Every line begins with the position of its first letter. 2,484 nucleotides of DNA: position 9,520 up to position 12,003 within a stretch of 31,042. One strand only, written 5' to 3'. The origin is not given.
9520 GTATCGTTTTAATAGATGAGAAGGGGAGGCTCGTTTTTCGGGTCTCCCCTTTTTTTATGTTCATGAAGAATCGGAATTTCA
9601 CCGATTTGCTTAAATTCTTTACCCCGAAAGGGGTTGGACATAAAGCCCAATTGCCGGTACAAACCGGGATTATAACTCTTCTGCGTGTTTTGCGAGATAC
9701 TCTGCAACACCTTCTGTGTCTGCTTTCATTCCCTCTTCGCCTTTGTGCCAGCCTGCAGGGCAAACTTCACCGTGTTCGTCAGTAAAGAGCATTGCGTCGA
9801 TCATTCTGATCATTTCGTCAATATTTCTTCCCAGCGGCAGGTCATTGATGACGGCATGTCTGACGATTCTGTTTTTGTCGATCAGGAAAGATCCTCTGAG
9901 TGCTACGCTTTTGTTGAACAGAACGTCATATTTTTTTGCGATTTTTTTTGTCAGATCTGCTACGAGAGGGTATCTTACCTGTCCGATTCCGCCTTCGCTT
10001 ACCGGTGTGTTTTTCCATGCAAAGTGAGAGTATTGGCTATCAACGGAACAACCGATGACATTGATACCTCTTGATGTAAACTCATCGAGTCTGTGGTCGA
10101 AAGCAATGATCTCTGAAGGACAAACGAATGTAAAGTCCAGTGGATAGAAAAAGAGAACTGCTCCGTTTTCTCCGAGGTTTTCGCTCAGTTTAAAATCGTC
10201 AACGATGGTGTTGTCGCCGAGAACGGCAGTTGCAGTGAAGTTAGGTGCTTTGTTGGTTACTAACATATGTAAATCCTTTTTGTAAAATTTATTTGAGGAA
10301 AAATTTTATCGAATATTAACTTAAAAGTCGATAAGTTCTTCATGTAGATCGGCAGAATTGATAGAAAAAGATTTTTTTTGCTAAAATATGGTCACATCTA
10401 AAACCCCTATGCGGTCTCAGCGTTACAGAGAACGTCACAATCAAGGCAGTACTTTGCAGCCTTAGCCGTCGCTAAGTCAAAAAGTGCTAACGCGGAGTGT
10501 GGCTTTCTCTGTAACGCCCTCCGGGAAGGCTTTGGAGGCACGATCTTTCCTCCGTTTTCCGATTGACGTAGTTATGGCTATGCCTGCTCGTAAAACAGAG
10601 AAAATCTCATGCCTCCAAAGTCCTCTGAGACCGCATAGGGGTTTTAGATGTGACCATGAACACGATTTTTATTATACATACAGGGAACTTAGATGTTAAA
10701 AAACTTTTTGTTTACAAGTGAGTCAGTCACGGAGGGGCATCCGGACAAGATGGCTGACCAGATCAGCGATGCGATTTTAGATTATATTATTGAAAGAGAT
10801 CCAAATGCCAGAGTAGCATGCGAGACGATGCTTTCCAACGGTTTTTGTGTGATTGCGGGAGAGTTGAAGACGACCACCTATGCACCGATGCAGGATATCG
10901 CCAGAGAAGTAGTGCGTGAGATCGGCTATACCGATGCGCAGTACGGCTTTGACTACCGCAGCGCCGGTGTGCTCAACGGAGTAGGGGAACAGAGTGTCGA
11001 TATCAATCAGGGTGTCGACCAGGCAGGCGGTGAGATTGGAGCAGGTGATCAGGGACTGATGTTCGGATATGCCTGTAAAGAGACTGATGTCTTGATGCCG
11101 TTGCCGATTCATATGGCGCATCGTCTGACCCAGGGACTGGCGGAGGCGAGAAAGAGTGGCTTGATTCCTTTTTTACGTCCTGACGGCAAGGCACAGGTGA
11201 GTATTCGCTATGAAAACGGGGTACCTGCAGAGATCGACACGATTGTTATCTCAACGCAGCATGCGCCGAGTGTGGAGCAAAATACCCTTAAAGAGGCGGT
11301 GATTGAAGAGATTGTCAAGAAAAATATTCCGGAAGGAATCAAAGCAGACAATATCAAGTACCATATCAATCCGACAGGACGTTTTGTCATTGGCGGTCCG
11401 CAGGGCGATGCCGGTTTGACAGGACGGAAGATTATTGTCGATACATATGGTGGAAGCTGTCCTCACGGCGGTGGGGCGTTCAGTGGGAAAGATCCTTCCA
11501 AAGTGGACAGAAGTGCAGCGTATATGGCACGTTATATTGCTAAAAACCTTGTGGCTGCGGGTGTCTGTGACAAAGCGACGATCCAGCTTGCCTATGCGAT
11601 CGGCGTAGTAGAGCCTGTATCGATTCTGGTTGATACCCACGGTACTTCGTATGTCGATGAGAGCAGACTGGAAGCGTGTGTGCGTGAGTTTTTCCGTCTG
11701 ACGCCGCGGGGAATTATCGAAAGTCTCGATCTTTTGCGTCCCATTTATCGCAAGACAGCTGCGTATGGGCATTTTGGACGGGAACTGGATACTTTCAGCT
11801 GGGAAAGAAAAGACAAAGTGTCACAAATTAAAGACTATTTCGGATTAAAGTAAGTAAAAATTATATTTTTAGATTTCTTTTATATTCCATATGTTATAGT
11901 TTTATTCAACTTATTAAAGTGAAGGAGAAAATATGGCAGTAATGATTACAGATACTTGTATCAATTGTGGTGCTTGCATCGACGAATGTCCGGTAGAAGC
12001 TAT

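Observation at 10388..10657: Y-shaped 270-nt element with a perfect 33-bp closing stem upstream of metK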

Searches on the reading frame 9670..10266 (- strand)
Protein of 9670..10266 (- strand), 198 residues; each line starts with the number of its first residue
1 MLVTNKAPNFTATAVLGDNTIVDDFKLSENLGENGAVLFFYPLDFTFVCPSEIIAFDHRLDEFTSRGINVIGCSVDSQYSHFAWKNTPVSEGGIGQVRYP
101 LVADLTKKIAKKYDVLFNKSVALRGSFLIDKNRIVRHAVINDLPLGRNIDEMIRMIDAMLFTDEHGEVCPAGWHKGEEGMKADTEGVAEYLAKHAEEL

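Call 64: search_protein_families(library=pfam, proteins=[window:9670-10266:-], max_evalue=0.00001)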
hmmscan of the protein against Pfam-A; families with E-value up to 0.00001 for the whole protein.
window:9670-10266:- (198 aa): 3 families
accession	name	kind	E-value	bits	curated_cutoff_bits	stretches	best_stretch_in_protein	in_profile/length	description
PF00578.27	AhpC-TSA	-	6.4e-33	113.8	26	1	3-137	1-123/124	AhpC/TSA family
PF08534.16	Redoxin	-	8.3e-13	48.8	26.6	1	3-142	2-135/148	Redoxin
PF10417.14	1-cysPrx_C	-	1.5e-11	44.5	21.1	1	158-192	1-40/41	C-terminal domain of 1-Cys peroxiredoxin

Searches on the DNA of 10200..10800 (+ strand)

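Call 6: search_rna_families(source=window, start=10200, end=10800, threshold=evalue, max_evalue=10)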
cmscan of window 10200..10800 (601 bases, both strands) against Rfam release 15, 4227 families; matches with E-value up to 10: 2.
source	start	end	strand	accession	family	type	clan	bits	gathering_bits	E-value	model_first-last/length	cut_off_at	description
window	10523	10628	+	RF04160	MIR868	Gene; miRNA;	-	14.3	200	5.2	1-194/194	no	MIR868 microRNA precursor family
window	10292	10303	+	RF00180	REN-SRE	Cis-reg;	-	11.9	41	4.6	5-16/37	no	Renin stability regulatory element (REN-SRE)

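Call 80: search_dna_similar(query=window:10388-10657:+, collection=plasmids, mode=distant, max_evalue=0.001, max_rows=15)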
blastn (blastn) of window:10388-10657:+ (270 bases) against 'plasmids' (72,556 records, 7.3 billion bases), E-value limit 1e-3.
No match.

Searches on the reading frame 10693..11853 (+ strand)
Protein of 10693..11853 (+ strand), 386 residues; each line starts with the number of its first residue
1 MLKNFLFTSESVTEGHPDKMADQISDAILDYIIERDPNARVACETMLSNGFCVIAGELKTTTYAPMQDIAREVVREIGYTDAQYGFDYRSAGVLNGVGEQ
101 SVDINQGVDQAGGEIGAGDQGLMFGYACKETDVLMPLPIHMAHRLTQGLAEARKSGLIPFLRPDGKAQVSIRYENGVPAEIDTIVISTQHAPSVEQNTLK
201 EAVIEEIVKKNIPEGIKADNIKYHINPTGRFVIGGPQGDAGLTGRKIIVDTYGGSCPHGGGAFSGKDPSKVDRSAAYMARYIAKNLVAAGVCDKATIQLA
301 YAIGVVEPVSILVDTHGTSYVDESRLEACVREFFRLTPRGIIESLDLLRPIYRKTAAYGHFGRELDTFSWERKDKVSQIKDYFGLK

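Call 64: search_protein_families(library=pfam, proteins=[window:10693-11853:+], max_evalue=0.00001)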
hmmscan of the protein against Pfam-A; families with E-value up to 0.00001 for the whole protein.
window:10693-11853:+ (386 aa): 3 families
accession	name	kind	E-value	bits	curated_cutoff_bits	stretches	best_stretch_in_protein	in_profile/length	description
PF02773.21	S-AdoMet_synt_C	-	4.3e-66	221.5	25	1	233-372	1-138/138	S-adenosylmethionine synthetase, C-terminal domain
PF02772.21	S-AdoMet_synt_M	-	2e-47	160.7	29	1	114-231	1-120/120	S-adenosylmethionine synthetase, central domain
PF00438.25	S-AdoMet_synt_N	-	1.2e-39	135.3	33.1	1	4-101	1-98/99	S-adenosylmethionine synthetase, N-terminal domain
